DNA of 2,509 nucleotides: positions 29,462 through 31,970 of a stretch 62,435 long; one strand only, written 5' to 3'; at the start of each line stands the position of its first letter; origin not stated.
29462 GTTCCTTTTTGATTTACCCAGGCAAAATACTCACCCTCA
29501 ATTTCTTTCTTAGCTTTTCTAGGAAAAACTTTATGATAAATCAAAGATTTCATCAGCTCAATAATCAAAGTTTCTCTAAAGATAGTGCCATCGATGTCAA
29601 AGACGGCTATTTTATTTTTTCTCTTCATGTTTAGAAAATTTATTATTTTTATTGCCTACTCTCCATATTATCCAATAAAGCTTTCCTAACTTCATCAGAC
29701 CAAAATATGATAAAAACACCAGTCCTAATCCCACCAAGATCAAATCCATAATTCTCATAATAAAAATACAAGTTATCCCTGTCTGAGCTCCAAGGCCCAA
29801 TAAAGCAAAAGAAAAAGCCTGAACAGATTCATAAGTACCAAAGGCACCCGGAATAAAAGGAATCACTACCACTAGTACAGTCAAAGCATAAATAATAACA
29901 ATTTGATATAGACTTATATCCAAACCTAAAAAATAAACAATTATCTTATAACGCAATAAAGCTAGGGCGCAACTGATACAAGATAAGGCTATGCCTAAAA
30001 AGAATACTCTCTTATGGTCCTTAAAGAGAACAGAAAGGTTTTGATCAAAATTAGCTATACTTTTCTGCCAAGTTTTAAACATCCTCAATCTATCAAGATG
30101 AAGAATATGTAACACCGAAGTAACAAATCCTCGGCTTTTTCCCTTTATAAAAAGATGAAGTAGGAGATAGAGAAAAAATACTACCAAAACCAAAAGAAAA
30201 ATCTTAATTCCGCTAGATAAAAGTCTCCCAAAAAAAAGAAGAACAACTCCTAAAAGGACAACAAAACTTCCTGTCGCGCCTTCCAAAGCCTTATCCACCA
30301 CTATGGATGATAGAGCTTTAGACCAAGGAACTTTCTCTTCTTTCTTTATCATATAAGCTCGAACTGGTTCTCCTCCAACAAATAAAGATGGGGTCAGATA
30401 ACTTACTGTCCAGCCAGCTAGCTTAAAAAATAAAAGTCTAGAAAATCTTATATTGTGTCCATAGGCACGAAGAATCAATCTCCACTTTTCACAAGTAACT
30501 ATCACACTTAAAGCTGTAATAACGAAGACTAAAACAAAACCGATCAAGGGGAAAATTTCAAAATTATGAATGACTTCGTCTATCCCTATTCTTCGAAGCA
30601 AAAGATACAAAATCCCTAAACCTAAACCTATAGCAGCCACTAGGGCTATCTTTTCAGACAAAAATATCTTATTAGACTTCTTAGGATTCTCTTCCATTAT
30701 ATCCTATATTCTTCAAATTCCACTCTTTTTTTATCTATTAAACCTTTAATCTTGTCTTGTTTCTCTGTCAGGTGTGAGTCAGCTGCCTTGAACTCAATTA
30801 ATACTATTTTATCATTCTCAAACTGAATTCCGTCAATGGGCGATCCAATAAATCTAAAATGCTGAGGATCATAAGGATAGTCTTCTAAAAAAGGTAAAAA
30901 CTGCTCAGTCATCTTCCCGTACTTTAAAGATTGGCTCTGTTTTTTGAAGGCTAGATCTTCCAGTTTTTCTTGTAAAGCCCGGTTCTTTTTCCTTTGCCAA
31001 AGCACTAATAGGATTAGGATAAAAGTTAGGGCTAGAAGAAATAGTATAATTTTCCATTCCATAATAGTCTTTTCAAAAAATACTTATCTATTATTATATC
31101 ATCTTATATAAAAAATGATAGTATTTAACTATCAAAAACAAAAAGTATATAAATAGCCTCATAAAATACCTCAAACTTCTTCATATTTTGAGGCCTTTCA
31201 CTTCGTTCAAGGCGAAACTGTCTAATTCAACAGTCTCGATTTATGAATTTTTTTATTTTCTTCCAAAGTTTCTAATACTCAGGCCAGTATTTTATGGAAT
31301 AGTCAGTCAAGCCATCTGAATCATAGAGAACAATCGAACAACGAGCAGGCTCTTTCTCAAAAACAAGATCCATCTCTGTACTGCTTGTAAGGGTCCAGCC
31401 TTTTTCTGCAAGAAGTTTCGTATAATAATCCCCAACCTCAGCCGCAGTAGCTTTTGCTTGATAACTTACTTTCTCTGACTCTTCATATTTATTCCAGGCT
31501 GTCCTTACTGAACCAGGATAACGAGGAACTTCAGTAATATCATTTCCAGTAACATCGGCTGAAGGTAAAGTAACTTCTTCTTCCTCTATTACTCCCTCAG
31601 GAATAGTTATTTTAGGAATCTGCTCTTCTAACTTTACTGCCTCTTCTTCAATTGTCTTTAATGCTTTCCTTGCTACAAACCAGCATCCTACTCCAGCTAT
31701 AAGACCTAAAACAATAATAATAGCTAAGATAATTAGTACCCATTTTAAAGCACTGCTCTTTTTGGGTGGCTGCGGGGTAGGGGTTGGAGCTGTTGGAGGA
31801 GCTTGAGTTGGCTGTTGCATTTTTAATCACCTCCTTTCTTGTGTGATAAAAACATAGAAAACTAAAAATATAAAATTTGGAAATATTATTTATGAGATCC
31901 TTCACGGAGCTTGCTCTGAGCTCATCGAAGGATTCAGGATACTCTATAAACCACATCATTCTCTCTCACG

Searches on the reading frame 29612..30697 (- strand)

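Call 3: search_protein_families(library=pfam, proteins=[window:29612-30697:-], max_evalue=0.1)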
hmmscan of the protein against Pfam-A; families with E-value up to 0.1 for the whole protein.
window:29612-30697:- (361 aa): 1 family
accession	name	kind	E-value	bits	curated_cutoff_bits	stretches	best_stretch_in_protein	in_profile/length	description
PF03706.18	LPG_synthase_TM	-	3.3e-44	152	33.4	1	20-323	2-299/302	Lysylphosphatidylglycerol synthase TM region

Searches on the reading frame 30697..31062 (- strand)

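Call 3: search_protein_families(library=pfam, proteins=[window:30697-31062:-], max_evalue=0.1)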
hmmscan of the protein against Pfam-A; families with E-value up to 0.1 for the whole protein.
window:30697-31062:- (121 aa): 6 families
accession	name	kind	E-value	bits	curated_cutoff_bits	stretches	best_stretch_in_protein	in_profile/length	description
PF10107.15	Endonuc_Holl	-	9.1e-19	68.3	23.8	1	38-120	70-158/159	Endonuclease related to archaeal Holliday junction resolvase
PF14316.11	DUF4381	-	0.018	15.8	27.2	1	3-41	21-59/145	Domain of unknown function (DUF4381)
PF13120.11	DUF3974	-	0.022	15.3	25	1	6-96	13-91/126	Domain of unknown function (DUF3974)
PF03840.19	SecG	-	0.029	14.9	29.2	1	6-53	3-46/70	Preprotein translocase SecG subunit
PF10883.13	DUF2681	-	0.043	14.6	28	1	7-47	6-48/90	Protein of unknown function (DUF2681)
PF14584.11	DUF4446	-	0.065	13.7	27.4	0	5-47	2-44/150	Protein of unknown function (DUF4446)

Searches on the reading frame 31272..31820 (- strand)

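Call 3: search_protein_families(library=pfam, proteins=[window:31272-31820:-], max_evalue=0.1)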
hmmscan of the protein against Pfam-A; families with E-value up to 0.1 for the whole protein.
window:31272-31820:- (182 aa): 1 family
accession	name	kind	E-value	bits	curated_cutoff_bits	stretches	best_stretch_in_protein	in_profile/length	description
PF00999.27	Na_H_Exchanger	-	0.038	13.3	26.2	1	22-59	167-204/375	Sodium/hydrogen exchanger, transmembrane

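Call 4: search_protein_families(library=ncbifam, proteins=[window:31272-31820:-], max_evalue=0.1)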
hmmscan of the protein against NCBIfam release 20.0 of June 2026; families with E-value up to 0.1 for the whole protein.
window:31272-31820:- (182 aa): 8 families
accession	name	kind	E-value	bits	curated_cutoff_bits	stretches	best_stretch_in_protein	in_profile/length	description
NF005435.1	PRK07021.1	equivalog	0.019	14.9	131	1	20-65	3-48/157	flagellar basal body-associated protein FliL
NF008173.0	PRK10920.1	equivalog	0.026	13.6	313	1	14-70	24-78/390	uroporphyrinogen-III C-methyltransferase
NF005219.0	PRK06707.1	equivalog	0.031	12.7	498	1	26-97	3-75/536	amidase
NF007619.0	PRK10270.1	equivalog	0.034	13.2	532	1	26-66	3-46/340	cell division protein YceG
TIGR04361.1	TrbK_Ti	equivalog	0.039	14.3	50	1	28-61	3-38/64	entry exclusion protein TrbK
NF005411.0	PRK06975.1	equivalog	0.039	12.3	414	1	3-59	303-357/660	fused uroporphyrinogen-III synthase HemD/membrane protein HemX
NF004285.1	PRK05696.1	equivalog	0.064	13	179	1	20-62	13-54/171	flagellar basal body-associated protein FliL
NF040486.1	SrfA_fam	subfamily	0.093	12.1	150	1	5-91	203-286/438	SrfA family protein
